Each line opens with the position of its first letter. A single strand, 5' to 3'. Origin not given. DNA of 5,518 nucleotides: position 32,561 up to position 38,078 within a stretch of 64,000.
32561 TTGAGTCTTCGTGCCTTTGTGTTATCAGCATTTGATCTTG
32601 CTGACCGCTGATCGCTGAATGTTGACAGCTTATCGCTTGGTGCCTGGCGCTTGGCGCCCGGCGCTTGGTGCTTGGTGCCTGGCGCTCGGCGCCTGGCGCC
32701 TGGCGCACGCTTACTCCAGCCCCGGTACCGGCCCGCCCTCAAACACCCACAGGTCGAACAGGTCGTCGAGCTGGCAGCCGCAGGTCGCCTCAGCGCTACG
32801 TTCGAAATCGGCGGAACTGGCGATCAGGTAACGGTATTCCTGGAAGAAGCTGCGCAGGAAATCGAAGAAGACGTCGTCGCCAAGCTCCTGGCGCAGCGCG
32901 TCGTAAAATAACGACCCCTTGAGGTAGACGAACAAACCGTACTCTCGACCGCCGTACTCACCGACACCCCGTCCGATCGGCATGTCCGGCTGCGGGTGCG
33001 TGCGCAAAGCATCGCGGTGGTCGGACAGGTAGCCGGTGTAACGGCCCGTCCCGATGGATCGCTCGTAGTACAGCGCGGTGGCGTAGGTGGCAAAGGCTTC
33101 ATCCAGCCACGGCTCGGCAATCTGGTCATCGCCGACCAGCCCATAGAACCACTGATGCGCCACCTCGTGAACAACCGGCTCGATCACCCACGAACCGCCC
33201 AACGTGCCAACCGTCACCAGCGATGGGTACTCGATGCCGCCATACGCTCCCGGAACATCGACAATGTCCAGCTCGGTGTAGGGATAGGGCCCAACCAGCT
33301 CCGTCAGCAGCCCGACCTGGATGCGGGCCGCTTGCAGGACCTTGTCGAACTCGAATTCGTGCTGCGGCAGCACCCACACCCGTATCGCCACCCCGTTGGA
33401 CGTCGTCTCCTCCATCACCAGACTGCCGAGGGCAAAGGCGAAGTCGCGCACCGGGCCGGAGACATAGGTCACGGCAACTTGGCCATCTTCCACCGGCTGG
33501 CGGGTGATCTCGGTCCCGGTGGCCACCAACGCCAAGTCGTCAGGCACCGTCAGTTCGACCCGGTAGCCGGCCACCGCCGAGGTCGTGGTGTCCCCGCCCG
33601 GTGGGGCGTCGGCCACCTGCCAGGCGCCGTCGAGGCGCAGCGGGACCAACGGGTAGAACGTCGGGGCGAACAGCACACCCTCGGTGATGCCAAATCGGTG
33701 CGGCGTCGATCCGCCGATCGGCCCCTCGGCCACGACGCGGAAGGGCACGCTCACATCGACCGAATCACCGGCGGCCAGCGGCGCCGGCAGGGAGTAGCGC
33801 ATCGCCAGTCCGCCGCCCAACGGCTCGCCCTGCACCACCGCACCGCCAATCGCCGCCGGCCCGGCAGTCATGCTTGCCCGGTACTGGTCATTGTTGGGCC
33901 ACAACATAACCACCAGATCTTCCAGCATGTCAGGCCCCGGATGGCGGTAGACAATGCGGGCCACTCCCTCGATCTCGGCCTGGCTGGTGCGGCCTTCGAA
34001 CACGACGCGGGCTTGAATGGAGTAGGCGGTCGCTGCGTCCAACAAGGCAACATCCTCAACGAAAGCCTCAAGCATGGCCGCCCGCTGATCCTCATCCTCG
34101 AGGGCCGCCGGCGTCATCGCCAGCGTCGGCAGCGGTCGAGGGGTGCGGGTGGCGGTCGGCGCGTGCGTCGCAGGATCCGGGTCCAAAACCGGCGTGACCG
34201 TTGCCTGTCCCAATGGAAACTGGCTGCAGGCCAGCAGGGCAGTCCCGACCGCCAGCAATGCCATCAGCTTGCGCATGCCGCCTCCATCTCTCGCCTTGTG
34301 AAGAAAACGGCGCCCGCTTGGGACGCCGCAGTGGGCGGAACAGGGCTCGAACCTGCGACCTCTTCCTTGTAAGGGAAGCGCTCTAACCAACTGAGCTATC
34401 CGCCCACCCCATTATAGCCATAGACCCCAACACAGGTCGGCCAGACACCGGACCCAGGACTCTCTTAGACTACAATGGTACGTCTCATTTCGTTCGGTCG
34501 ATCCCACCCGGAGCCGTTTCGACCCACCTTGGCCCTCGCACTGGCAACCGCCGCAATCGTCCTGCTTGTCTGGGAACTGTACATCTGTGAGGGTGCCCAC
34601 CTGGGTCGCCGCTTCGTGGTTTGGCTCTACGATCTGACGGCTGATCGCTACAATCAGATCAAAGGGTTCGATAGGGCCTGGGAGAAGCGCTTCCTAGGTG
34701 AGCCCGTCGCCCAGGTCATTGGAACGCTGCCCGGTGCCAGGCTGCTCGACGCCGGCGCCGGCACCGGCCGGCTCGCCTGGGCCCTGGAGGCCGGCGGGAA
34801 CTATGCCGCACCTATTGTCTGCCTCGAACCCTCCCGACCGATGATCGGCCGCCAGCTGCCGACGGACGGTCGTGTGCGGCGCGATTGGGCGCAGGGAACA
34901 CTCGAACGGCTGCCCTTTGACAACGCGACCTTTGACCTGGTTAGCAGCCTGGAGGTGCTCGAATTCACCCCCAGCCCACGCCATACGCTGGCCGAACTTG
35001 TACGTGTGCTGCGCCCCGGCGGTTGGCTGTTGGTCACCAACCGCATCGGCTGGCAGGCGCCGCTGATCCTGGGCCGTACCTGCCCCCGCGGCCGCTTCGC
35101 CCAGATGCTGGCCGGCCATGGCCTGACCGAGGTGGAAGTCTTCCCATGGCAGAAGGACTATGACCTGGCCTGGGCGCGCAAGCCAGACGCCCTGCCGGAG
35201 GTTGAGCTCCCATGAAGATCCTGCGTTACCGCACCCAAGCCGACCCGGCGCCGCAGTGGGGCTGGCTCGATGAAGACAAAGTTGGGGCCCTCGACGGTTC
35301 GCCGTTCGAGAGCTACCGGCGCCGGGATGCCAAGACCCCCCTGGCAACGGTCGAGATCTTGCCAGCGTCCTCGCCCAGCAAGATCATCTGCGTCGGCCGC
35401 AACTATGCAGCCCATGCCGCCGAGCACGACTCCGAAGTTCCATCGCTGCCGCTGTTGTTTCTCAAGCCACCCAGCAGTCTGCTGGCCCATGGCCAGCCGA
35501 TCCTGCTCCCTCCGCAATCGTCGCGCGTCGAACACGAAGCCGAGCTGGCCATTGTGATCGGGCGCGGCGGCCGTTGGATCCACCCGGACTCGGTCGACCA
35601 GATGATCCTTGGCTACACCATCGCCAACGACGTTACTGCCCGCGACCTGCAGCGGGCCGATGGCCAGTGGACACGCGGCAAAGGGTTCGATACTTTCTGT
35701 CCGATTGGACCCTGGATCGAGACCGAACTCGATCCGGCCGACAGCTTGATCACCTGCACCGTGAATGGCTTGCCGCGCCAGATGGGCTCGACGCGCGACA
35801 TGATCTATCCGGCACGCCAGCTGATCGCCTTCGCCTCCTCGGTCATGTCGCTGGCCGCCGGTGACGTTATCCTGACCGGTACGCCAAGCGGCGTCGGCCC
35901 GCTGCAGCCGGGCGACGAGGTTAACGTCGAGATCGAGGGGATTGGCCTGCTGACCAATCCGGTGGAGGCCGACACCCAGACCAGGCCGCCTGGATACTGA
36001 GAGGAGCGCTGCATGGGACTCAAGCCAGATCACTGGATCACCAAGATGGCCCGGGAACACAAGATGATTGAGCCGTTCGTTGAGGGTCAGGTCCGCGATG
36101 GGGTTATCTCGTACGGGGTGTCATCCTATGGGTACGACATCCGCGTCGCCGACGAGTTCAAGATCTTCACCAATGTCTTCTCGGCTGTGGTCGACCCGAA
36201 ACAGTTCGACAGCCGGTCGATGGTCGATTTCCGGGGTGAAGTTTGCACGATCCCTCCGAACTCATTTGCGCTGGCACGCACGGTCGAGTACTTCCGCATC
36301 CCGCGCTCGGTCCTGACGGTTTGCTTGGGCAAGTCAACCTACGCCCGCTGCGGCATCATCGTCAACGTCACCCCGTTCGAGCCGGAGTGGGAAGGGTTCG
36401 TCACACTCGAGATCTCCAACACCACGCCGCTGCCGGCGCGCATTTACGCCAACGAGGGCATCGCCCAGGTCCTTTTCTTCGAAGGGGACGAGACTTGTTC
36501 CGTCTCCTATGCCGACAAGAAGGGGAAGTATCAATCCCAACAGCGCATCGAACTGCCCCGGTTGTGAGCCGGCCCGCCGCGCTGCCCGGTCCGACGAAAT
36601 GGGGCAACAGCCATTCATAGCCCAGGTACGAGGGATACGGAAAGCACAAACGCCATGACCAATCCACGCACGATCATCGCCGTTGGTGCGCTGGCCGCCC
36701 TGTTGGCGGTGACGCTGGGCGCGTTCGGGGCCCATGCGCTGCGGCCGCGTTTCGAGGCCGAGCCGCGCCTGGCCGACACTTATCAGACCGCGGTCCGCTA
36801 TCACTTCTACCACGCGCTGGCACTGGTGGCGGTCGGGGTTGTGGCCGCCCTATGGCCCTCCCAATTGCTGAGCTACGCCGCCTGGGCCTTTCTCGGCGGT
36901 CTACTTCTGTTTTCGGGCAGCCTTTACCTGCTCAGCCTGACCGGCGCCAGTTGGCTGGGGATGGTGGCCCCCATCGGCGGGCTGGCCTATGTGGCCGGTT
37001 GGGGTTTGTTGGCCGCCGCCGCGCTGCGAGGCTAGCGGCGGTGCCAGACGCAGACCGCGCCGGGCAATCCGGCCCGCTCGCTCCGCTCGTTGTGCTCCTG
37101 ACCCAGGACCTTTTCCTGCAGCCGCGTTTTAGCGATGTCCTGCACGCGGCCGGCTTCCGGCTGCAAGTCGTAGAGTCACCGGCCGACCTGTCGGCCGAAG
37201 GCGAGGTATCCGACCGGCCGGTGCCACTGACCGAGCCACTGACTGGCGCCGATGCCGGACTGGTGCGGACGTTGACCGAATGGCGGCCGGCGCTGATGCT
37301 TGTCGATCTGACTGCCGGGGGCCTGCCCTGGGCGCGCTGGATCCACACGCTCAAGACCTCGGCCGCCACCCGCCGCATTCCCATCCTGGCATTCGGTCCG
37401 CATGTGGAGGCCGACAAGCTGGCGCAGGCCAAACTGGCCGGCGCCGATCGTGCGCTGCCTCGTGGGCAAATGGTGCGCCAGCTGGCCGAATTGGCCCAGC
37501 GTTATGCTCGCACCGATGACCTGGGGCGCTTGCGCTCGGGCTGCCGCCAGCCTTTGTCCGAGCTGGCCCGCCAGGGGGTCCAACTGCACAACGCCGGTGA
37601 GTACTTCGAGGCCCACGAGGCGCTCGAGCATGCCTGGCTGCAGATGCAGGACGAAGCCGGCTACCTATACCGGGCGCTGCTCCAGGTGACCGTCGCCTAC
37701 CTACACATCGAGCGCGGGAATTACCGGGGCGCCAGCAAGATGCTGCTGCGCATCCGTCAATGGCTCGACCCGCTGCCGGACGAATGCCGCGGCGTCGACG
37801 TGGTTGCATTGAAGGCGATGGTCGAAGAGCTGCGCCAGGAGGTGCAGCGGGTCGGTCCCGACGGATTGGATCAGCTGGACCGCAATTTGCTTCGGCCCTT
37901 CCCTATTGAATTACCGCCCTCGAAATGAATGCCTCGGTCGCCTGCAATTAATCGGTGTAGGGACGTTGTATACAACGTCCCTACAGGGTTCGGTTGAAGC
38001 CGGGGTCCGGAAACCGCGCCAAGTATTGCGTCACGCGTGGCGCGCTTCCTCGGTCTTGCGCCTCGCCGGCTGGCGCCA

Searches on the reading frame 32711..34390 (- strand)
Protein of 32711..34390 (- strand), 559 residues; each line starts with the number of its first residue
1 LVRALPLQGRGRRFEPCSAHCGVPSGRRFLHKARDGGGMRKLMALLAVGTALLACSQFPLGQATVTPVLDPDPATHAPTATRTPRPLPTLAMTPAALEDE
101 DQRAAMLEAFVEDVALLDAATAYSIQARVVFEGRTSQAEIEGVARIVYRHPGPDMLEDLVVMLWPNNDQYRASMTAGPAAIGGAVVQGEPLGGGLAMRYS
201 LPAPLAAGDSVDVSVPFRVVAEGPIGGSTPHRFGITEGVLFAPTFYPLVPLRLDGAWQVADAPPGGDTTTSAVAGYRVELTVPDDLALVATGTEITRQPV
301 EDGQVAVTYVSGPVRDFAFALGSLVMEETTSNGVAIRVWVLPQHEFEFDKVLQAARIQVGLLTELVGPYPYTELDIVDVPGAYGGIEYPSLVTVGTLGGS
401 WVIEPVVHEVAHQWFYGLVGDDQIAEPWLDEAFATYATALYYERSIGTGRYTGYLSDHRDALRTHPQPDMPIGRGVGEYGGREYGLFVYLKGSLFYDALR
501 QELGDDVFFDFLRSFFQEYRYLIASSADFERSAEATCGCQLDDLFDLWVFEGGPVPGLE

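Call 37: search_protein_families(library=pfam, proteins=[window:32711-34390:-], max_evalue=0.00001)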
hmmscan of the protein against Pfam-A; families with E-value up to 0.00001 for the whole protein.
window:32711-34390:- (559 aa): 1 family
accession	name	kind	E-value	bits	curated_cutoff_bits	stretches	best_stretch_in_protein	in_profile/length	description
PF01433.26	Peptidase_M1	-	6.1e-16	59.1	27.7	1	400-548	65-218/218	Peptidase family M1 domain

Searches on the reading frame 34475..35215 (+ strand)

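Call 17: search_protein_families(library=pfam, proteins=[window:34475-35215:+], max_evalue=0.0001)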
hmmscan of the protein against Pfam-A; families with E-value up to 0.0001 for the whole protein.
window:34475-35215:+ (246 aa): 6 families
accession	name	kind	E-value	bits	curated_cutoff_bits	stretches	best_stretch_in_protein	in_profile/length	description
PF08241.18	Methyltransf_11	-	8.9e-19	68.4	21.2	1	91-187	1-95/95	Methyltransferase domain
PF13649.12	Methyltransf_25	-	5.2e-14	53.1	27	1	91-183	2-97/97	Methyltransferase domain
PF13489.12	Methyltransf_23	-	8.7e-13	48.8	27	1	73-188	8-117/164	Methyltransferase domain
PF08242.18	Methyltransf_12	-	2.1e-12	48.1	30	1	91-185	1-98/98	Methyltransferase domain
PF01209.24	Ubie_methyltran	-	4.1e-08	33.3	20.1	1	77-187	38-151/233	ubiE/COQ5 methyltransferase family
PF13847.12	Methyltransf_31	-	2.6e-06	27.6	27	1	87-189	4-111/145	Methyltransferase domain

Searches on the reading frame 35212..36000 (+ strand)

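Call 17: search_protein_families(library=pfam, proteins=[window:35212-36000:+], max_evalue=0.0001)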
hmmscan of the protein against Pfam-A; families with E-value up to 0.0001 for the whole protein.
window:35212-36000:+ (262 aa): 2 families
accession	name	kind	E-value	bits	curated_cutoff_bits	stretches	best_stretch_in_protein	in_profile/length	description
PF01557.24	FAA_hydrolase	-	2.1e-68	230.6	23.9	1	57-251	1-213/214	Fumarylacetoacetate (FAA) hydrolase C-terminal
PF10370.14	Rv2993c-like_N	-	1.7e-09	38.9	21.3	1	1-51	1-49/50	Rv2993c-like, N-terminal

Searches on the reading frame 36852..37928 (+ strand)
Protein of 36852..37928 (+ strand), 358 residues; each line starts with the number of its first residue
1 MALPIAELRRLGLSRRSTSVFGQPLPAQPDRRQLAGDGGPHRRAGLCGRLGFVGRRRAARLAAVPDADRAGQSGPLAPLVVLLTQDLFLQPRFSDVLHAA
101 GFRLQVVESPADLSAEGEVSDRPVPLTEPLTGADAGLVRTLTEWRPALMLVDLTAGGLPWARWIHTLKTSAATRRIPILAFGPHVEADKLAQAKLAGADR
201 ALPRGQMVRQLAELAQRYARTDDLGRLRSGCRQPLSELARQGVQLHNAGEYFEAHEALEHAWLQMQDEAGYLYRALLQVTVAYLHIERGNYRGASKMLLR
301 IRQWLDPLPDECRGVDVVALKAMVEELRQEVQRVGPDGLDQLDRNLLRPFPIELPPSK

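Call 17: search_protein_families(library=pfam, proteins=[window:36852-37928:+], max_evalue=0.0001)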
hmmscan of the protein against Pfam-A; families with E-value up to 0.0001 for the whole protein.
window:36852-37928:+ (358 aa): 1 family
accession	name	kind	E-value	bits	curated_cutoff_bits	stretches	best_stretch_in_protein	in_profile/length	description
PF03745.19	DUF309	-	1.8e-17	63.2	27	1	240-297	2-59/59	Domain of unknown function (DUF309)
